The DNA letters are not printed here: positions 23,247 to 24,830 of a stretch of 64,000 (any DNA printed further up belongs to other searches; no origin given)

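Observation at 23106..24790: DNA methyltransferase cassette bracketed by 146-bp direct repeats that each carry a terminator; the MTase is fused to an SNase-like domain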

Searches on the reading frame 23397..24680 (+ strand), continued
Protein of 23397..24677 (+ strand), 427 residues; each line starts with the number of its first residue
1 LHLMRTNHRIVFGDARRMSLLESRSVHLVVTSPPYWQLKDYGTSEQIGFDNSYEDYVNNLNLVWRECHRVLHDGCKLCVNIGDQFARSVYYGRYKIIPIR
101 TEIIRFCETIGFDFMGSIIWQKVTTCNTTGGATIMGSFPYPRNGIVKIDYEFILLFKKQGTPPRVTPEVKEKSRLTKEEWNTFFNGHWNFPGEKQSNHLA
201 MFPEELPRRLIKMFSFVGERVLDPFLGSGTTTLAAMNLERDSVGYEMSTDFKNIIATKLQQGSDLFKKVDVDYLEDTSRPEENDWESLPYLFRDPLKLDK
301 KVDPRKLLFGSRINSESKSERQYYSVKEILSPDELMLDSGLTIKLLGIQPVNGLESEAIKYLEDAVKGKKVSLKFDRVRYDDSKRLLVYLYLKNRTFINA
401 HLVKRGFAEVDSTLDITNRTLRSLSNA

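Call 55: find_encoding_contigs(protein=window:23406-24680:+, flank=3000, max_places=10)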
Protein window:23406-24680:+ (424 aa): 5 contigs read that carry it; 3 places shown.
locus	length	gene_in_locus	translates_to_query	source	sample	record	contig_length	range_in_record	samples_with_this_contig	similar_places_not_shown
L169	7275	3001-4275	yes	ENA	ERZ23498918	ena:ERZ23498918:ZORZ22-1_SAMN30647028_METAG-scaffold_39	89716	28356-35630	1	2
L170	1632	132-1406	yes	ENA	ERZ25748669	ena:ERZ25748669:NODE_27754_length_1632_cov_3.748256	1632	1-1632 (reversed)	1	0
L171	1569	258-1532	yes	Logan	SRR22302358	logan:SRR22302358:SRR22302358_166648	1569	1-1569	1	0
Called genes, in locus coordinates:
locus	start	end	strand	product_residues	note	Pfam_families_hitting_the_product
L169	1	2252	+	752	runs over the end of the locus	PF18072:FGAR-AT_linker, PF00586:AIRS, PF02769:AIRS_C, PF00586:AIRS, PF02769:AIRS_C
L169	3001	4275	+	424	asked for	PF01555:N6_N4_Mtase, PF00565:SNase (weak)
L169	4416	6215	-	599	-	-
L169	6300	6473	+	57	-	-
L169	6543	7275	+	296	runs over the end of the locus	-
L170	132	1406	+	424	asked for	PF01555:N6_N4_Mtase, PF00565:SNase (weak)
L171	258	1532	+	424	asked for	PF01555:N6_N4_Mtase, PF00565:SNase (weak)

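Call 56: fold_search(model_id=the predicted structure, library=pdb)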
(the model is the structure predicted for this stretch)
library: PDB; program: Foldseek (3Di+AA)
matches with E <= 10: 1291; with E <= 0.001: 77
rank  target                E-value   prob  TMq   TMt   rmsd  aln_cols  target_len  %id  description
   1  2zif_B                6.3e-23  1.00  0.48  0.82   5.5       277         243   35  Crystal Structure of TTHA0409, Putative DNA Modification Methylase from Thermus thermophilus HB8- Complexed with S-Ade (released 2008-07-29)
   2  2zie_B                1.1e-22  1.00  0.47  0.83   5.1       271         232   36  Crystal Structure of TTHA0409, Putatative DNA Modification Methylase from Thermus thermophilus HB8- Selenomethionine d (released 2008-07-29)
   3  2zig_B                5.4e-22  1.00  0.48  0.84   5.3       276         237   36  Crystal Structure of TTHA0409, Putative DNA Modification Methylase from Thermus thermophilus HB8 (released 2008-07-29)
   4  2zif_A                1.2e-21  1.00  0.46  0.79   6.3       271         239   34  Crystal Structure of TTHA0409, Putative DNA Modification Methylase from Thermus thermophilus HB8- Complexed with S-Ade (released 2008-07-29)
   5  2zig_A                4.8e-21  1.00  0.46  0.80   6.3       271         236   34  Crystal Structure of TTHA0409, Putative DNA Modification Methylase from Thermus thermophilus HB8 (released 2008-07-29)
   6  2zie_A                1.5e-20  1.00  0.46  0.81   5.9       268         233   34  Crystal Structure of TTHA0409, Putatative DNA Modification Methylase from Thermus thermophilus HB8- Selenomethionine d (released 2008-07-29)
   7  8s9m                  1.0e-14  1.00  0.41  0.69   5.8       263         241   26  DNA cytosine-N4 methyltransferase (residues 79-324) from the Bdelloid rotifer Adineta vaga (released 2023-08-02)
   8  6pbd_A                5.1e-14  1.00  0.44  0.52  18.6       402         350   18  DNA N6-Adenine Methyltransferase CcrM In Complex with Double-Stranded DNA Oligonucleotide Containing Its Recognition S (released 2019-10-23)
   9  6pbd_B                7.7e-14  1.00  0.42  0.53  22.5       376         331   18  DNA N6-Adenine Methyltransferase CcrM In Complex with Double-Stranded DNA Oligonucleotide Containing Its Recognition S (released 2019-10-23)
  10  1eg2                  1.2e-13  1.00  0.41  0.62   8.1       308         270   18  CRYSTAL STRUCTURE OF RHODOBACTER SPHEROIDES (N6 ADENOSINE) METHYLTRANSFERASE (M.RSRI) (released 2000-10-18)
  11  1nw6                  1.9e-13  1.00  0.43  0.65   7.8       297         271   18  Structure of the beta class N6-adenine DNA methyltransferase RsrI bound to sinefungin (released 2003-07-29)
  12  8s9o_B                4.0e-13  1.00  0.40  0.72   4.8       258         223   24  DNA cytosine-N4 methyltransferase (residues 61-324) from the Bdelloid rotifer Adineta vaga - P1 crystal form (released 2023-08-02)
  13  8s9o_A                4.5e-13  1.00  0.39  0.70   5.8       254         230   26  DNA cytosine-N4 methyltransferase (residues 61-324) from the Bdelloid rotifer Adineta vaga - P1 crystal form (released 2023-08-02)
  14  8s9n                  8.7e-13  1.00  0.39  0.70   5.5       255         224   25  DNA cytosine-N4 methyltransferase (residues 61-324) from the Bdelloid rotifer Adineta vaga - C2 crystal form (released 2023-08-02)
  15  1nw8                  9.2e-13  1.00  0.43  0.64   7.4       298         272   19  Structure of L72P mutant beta class N6-adenine DNA methyltransferase RsrI (released 2003-07-29)
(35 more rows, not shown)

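Call 63: search_protein_families(library=padloc, proteins=[window:23406-24677:+], max_evalue=0.01)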
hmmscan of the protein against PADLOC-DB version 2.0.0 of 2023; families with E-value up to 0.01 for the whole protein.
window:23406-24677:+ (424 aa): 62 families (the best 25 are shown)
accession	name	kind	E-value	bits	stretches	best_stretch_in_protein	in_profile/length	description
PDLC03259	MTase_II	-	5.8e-178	590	1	3-410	2-410/423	Type II methyltransferase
PDLC03353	MTase_II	-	3e-66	221.6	1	4-258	9-252/260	Type II methyltransferase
PDLC03350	MTase_II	-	4e-65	218.3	1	5-258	57-297/312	Type II methyltransferase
PDLC03283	MTase_II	-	1.1e-53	180.8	1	1-274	1-289/352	Type II methyltransferase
PDLC03387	MTase_II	-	1.8e-36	123.8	2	5-84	12-92/289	Type II methyltransferase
PDLC03260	MTase_II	-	6.8e-28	95.6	2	146-276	201-332/349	Type II methyltransferase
PDLC03371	MTase_II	-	8.1e-24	82.5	1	5-258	11-254/260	Type II methyltransferase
PDLC03246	MTase_II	-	2.2e-22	77.7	1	15-262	124-372/376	Type II methyltransferase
PDLC03299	MTase_II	-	7.9e-22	76.1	2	189-269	190-275/296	Type II methyltransferase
PDLC03252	MTase_II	-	3.7e-21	73.8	2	7-83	93-170/365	Type II methyltransferase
PDLC03316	MTase_II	-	1.9e-18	64.6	1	6-89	39-121/390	Type II methyltransferase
PDLC03236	MTase_II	-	1.9e-18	64.2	1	18-251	664-894/912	Type II methyltransferase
PDLC03303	MTase_II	-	3e-18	63.7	1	6-121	5-119/668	Type II methyltransferase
PDLC03336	MTase_II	-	1e-17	62.4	1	16-83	41-108/421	Type II methyltransferase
PDLC03295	MTase_II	-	6e-16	56.8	1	14-255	14-265/292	Type II methyltransferase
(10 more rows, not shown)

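Call 64: search_protein_families(library=ncbifam, proteins=[window:23406-24677:+], max_evalue=0.01)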
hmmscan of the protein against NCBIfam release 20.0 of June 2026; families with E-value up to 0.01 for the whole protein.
window:23406-24677:+ (424 aa): 4 families
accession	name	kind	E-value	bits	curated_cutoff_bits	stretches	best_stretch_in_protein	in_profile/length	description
NF008572.0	PRK11524.1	equivalog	4.5e-14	52.2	292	2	191-259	191-259/294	adenine-specific DNA-methyltransferase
NF050803.1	DnaMtaseCcrMCaul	equivalog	1.3e-09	37.4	830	1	192-260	183-251/350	adenine-specific DNA-methyltransferase CcrM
NF010253.0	PRK13699.1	subfamily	3e-07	30.4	244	1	195-256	144-205/226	DNA methyltransferase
NF047694.1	TnucaseNucIStaph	equivalog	1.4e-06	27.9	250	1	347-406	86-145/175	thermonuclease NucI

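Call 69: search_dna_similar(query=window:23406-24677:+, collection=plasmids, mode=protein, max_rows=10)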
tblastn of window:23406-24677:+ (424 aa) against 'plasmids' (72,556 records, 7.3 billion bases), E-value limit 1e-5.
Records with a match: 213; places in all: 220; records where one place covers at least 80% of the query: 0.
Best place of each record, by identity: <60% 213.
By first word of the organism name: Xanthomonas 32; Klebsiella 19; Ralstonia 19; Escherichia 14; Leptospira 10; Salmonella 6; Clostridium 6; Helicobacter 5; Aeromonas 5; Staphylococcus 4; and 62 more.
By predicted mobility (MOB-suite, as given by PLSDB): non-mobilizable 102; mobilizable 71; conjugative 40.
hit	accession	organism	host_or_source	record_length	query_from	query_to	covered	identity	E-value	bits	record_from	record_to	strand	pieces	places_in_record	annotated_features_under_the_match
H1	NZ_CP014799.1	Salipiger profundus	single cell,environmental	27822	8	259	59%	39.3%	8e-20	194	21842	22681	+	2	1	DNA methyltransferase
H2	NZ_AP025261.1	Paraburkholderia terrae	-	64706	3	259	61%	38.2%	2e-44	172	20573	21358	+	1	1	site-specific DNA-methyltransferase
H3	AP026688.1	Helicobacter ailurogastricus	Felis catus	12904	4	266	62%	36.7%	2e-42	167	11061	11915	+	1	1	methyltransferase (x2)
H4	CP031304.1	Natrinema thermotolerans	Cell culture,Korean salt-fermented food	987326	1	272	64%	34.4%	3e-34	142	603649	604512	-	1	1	site-specific DNA-methyltransferase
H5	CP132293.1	Haloferacaceae archaeon XH8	cell culture,Pickle salt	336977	1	258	61%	35.7%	1e-48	185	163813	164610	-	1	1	record has no annotation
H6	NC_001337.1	Methanothermobacter thermautotrophicus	-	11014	1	273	64%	33.2%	5e-32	136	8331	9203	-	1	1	site-specific DNA-methyltransferase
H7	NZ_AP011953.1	Methanothermobacter sp. CaT2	-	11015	1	273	64%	33.2%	5e-32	136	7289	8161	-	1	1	site-specific DNA-methyltransferase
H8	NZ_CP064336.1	Methanothermobacter thermautotrophicus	cell culture,manure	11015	1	273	64%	33.2%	5e-32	136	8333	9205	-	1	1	site-specific DNA-methyltransferase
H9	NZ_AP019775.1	Helicobacter suis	-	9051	6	257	59%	35.9%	4e-41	162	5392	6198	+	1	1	site-specific DNA-methyltransferase (x2)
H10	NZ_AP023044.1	Helicobacter suis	Homo sapiens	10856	6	257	59%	35.9%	4e-41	162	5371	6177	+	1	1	site-specific DNA-methyltransferase (x2)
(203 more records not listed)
